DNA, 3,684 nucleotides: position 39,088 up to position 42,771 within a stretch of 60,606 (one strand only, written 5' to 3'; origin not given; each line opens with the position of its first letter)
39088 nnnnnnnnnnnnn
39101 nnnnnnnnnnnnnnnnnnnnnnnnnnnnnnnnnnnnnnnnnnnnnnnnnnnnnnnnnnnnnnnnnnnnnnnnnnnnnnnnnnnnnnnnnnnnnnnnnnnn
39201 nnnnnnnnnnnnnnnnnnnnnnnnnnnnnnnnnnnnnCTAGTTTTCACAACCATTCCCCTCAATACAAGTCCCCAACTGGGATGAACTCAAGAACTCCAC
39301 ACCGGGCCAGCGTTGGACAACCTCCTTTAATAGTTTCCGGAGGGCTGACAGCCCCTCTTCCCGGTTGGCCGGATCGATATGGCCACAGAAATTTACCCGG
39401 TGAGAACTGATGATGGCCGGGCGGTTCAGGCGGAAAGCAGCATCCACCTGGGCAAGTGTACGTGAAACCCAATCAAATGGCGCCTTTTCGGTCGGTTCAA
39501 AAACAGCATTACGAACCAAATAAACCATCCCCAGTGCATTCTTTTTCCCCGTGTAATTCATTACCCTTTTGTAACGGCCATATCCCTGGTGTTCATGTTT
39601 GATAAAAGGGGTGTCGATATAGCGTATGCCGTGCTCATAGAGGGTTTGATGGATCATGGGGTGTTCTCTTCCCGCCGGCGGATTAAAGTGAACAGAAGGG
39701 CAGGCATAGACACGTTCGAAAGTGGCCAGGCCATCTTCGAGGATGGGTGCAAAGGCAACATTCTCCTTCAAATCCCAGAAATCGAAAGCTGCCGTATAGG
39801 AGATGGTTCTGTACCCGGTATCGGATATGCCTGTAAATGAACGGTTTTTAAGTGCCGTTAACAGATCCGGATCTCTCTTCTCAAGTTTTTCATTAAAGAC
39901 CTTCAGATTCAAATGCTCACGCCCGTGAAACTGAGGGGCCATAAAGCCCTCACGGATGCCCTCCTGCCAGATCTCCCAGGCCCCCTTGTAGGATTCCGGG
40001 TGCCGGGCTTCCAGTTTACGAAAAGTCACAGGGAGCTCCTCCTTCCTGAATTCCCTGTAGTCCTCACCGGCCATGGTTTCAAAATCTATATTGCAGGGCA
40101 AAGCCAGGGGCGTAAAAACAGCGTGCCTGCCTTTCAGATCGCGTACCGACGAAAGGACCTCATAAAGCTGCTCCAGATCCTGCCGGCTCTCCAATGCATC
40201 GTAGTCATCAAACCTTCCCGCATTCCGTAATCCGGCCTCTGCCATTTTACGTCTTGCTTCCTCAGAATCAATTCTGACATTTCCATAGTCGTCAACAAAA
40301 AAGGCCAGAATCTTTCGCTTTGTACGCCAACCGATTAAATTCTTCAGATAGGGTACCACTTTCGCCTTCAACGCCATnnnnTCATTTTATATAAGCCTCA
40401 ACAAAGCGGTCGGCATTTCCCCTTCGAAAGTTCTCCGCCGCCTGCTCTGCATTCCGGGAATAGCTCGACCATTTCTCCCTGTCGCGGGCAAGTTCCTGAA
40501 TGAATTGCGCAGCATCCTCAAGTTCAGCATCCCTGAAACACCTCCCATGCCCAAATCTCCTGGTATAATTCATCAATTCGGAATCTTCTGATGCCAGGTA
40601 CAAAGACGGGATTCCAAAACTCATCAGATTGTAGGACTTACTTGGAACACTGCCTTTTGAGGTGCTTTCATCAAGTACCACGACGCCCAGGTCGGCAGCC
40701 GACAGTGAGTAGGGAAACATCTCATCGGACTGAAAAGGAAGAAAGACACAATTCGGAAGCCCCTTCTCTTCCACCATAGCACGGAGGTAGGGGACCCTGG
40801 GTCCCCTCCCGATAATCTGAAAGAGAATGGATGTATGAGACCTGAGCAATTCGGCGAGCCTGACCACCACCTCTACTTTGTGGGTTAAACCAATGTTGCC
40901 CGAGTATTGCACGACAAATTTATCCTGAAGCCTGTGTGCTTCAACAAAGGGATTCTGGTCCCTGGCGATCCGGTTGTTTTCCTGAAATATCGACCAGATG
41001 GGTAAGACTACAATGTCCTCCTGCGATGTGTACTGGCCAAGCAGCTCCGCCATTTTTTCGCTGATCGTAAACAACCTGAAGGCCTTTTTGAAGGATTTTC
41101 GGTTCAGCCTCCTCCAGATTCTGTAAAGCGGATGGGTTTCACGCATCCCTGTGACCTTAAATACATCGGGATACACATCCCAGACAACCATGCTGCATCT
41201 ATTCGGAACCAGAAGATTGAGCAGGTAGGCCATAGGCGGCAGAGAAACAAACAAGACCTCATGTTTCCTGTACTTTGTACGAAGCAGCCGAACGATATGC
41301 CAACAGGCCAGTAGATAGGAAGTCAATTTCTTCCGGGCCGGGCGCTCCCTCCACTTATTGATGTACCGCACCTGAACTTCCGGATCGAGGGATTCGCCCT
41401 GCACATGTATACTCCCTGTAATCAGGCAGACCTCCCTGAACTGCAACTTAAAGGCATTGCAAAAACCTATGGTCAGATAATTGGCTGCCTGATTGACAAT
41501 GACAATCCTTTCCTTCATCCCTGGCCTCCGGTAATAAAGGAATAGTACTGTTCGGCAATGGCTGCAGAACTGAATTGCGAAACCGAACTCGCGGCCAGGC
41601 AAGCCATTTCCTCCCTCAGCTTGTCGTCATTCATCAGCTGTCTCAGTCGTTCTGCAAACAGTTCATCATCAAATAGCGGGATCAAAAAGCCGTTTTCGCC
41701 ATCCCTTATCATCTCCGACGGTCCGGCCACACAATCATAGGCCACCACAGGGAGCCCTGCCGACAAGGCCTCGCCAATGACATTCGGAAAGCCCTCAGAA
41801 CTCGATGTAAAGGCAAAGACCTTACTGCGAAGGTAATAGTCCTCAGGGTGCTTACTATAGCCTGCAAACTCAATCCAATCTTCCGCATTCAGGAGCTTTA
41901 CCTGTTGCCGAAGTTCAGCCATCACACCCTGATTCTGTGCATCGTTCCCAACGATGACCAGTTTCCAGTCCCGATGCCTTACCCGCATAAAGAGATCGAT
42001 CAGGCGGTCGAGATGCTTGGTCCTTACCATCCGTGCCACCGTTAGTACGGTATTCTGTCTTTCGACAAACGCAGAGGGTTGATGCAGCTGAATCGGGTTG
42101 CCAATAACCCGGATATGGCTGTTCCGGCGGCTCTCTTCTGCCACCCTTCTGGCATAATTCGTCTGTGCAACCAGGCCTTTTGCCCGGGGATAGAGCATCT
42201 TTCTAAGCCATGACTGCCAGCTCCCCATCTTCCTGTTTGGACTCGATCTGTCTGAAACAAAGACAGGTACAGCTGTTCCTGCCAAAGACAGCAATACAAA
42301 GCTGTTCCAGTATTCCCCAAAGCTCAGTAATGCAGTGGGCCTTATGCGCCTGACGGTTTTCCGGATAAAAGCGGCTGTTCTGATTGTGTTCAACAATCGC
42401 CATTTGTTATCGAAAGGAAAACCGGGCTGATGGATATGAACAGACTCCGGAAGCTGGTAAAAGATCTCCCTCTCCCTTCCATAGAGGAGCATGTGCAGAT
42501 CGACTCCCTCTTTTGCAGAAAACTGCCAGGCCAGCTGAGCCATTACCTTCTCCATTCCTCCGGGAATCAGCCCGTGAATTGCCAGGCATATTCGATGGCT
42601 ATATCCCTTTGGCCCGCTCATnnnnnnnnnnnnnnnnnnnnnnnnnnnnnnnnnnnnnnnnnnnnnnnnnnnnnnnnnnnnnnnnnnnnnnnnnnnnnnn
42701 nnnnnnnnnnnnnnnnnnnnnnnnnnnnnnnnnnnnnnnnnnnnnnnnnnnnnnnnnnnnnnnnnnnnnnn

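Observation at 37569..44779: Duplicated 'deacetylase-like + ATP-grasp' tailoring module inside a polysaccharide locus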

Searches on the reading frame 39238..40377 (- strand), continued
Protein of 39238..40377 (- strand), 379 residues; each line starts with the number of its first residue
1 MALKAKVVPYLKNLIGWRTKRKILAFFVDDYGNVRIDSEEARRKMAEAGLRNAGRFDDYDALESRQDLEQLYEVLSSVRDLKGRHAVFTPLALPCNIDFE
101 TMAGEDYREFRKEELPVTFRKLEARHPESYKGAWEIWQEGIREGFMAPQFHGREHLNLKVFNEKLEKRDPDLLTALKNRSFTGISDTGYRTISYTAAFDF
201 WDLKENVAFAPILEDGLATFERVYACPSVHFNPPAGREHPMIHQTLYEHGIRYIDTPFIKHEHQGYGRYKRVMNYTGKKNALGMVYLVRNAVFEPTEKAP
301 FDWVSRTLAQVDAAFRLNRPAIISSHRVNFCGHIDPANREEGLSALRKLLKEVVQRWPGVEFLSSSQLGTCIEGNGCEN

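Call 106: search_solved_structures(query=L164:8749-10068:+, max_evalue=0.01)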
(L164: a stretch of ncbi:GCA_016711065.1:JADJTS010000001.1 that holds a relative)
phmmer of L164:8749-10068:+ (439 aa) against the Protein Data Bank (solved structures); distinct sequences matched with E-value up to 0.01: 5.
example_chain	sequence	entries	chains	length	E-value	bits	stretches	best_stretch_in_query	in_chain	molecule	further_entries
9s3l_A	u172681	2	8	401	2.3e-07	33.2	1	226-352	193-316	Phenylacetate-CoA ligase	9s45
4r1l_A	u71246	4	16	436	9.2e-05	24.6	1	224-370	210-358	Phenylacetate-coenzyme A ligase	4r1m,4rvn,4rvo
6siw_A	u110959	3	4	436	0.00029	23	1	227-324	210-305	PaaK-like ligase (AMP-dependent synthetase and ligase) | AMP-dependent synthetase and ligase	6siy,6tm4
6siw_B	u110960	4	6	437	0.00029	23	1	227-324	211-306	PaaK-like ligase (AMP-dependent synthetase and ligase) | AMP-dependent synthetase and ligase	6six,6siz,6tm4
6wuq_A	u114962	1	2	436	0.00064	21.8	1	226-319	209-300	AjiA1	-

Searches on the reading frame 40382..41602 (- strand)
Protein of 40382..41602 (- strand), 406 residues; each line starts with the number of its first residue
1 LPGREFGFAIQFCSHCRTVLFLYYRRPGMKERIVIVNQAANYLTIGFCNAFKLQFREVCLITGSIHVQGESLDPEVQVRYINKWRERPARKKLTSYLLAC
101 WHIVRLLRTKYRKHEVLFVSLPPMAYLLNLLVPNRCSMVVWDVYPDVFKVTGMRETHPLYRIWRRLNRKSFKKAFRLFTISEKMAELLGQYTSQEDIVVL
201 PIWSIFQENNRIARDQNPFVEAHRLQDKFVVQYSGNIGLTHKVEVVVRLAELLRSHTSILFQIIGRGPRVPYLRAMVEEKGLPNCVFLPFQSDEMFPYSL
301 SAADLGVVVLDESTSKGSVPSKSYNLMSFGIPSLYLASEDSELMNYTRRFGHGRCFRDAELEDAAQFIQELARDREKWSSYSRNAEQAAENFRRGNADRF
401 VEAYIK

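Call 3: search_protein_families(library=pfam, proteins=[window:40382-41602:-], max_evalue=0.01)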
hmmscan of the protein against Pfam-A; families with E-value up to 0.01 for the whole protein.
window:40382-41602:- (406 aa): 3 families
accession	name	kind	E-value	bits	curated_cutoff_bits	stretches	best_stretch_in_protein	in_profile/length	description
PF00534.26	Glycos_transf_1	-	2e-08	34.4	26.4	1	225-387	11-171/172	Glycosyl transferases group 1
PF13579.12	Glyco_trans_4_4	-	3.5e-06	27.9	29.7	1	57-203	20-158/158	Glycosyl transferase 4-like domain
PF13692.12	Glyco_trans_1_4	-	7e-05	23.6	27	1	231-371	4-139/142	Glycosyl transferases group 1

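Call 6: search_protein_families(library=ncbifam, proteins=[window:40382-41602:-], max_evalue=0.01)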
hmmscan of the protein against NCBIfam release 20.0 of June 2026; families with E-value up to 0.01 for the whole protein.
window:40382-41602:- (406 aa): 4 families
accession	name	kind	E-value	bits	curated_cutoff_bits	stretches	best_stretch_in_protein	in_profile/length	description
NF007640.0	PRK10307.1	subfamily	2.7e-29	102.3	276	1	110-391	104-389/411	WcaI family glycosyltransferase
TIGR04007.1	wcaI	equivalog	2.3e-17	62.8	800.45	1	159-350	159-352/407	colanic acid biosynthesis glycosyltransferase WcaI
TIGR03999.1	thiol_BshA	equivalog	7.1e-05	21.9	273.7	1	206-396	175-361/375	N-acetyl-alpha-D-glucosaminyl L-malate synthase BshA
TIGR04063.1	stp3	hypoth_equivalog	9.7e-05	21.4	442.05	1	154-287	138-273/397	TIGR04063 family PEP-CTERM/XrtA system glycosyltransferase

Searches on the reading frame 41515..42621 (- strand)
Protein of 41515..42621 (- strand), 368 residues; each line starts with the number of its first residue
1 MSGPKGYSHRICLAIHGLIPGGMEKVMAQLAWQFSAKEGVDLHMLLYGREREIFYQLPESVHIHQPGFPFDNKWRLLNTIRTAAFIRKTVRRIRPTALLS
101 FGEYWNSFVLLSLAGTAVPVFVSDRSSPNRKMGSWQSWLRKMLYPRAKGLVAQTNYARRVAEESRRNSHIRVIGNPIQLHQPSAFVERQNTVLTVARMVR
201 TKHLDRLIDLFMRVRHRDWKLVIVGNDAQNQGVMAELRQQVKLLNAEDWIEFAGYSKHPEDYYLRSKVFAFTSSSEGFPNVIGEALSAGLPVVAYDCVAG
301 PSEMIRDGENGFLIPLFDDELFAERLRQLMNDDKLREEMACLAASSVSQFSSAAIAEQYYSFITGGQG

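Call 3: search_protein_families(library=pfam, proteins=[window:41515-42621:-], max_evalue=0.01)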
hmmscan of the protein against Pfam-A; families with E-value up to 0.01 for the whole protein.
window:41515-42621:- (368 aa): 5 families
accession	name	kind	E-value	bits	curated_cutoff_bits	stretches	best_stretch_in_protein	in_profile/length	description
PF00534.26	Glycos_transf_1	-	8.8e-37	126.7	26.4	1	180-340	6-166/172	Glycosyl transferases group 1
PF13692.12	Glyco_trans_1_4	-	8e-33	114.1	27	1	190-332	2-142/142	Glycosyl transferases group 1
PF13439.12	Glyco_transf_4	-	8.3e-12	45.9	28.5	1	20-179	1-168/170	Glycosyltransferase Family 4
PF20706.3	GT4-conflict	-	6.2e-08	32.5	26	1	158-294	162-310/385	Family 4 Glycosyltransferase in conflict systems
PF13579.12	Glyco_trans_4_4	-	9.8e-06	26.4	29.7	1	21-175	1-157/158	Glycosyl transferase 4-like domain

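Call 6: search_protein_families(library=ncbifam, proteins=[window:41515-42621:-], max_evalue=0.01)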
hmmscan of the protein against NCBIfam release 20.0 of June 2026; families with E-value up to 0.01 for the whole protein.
window:41515-42621:- (368 aa): 33 families (the best 25 are shown)
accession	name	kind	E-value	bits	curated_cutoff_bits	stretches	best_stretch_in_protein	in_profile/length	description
NF050056.1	ProtGlycPglH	equivalog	4.4e-30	105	600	1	10-363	2-350/354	GalNAc-alpha-(1->4)-GalNAc-alpha-(1->3)-diNAcBac-PP-undecaprenol alpha-1,4-N-acetyl-D-galactosaminyltransferase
NF050063.1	ProtGlycPglJ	equivalog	3.3e-25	89.1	500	1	10-362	3-362/363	N-acetylgalactosamine-N,N'-diacetylbacillosaminyl-diphospho-undecaprenol 4-alpha-N-acetylgalactosaminyltransferase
NF047880.1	glyco_SdgA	exception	1.4e-24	86.5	800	1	188-360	314-484/488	serine-aspartate repeat adhesin O-glycosyltransferase SdgA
TIGR03088.1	stp2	hypoth_equivalog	6.6e-21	74.8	409.05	1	175-361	180-368/374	TIGR03088 family PEP-CTERM/XrtA system glycosyltransferase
TIGR03999.1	thiol_BshA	equivalog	3.7e-20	72.2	273.7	1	184-361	194-368/375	N-acetyl-alpha-D-glucosaminyl L-malate synthase BshA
NF041876.1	EPS_EpsE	equivalog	4.7e-19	68.9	400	1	188-357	213-387/389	exopolysaccharide biosynthesis GT4 family glycosyltransferase EpsE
NF047881.1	glyco_SdgB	exception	4.3e-18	65.2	800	1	149-363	277-493/496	serine-aspartate repeat adhesin O-glycosyltransferase SdgB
NF007396.0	PRK09922.1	equivalog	5.3e-18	65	385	1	167-338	157-332/361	lipopolysaccharide 1,6-galactosyltransferase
NF041010.1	glycosy_Agl16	equivalog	4.1e-15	55.5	575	1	116-358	103-343/352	glycosylation protein Agl16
TIGR02918.1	TIGR02918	equivalog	9.8e-15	54.2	574.6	1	186-332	316-467/500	accessory Sec system glycosyltransferase GtfA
NF038229.1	Glyco4_Geo_Pelo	equivalog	2.1e-13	50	400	1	169-362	134-332/338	GPMC system family 4 glycosyltransferase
NF046085.1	XrtY_assoc_Gly1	equivalog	6.2e-13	48.4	400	1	168-362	182-380/387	XrtY-associated glycosyltransferase XYAG1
TIGR03449.1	mycothiol_MshA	equivalog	3e-12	46.2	462.5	1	194-359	225-396/406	D-inositol-3-phosphate glycosyltransferase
NF038255.1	exopoly_VpsD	equivalog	4.6e-12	45.5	300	1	164-361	173-374/381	VpsD family glycosyltransferase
NF049988.1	MGlcDAGSynMgs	equivalog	3.8e-11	43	400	1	192-357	216-378/398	alpha-monoglucosyldiacylglycerol synthase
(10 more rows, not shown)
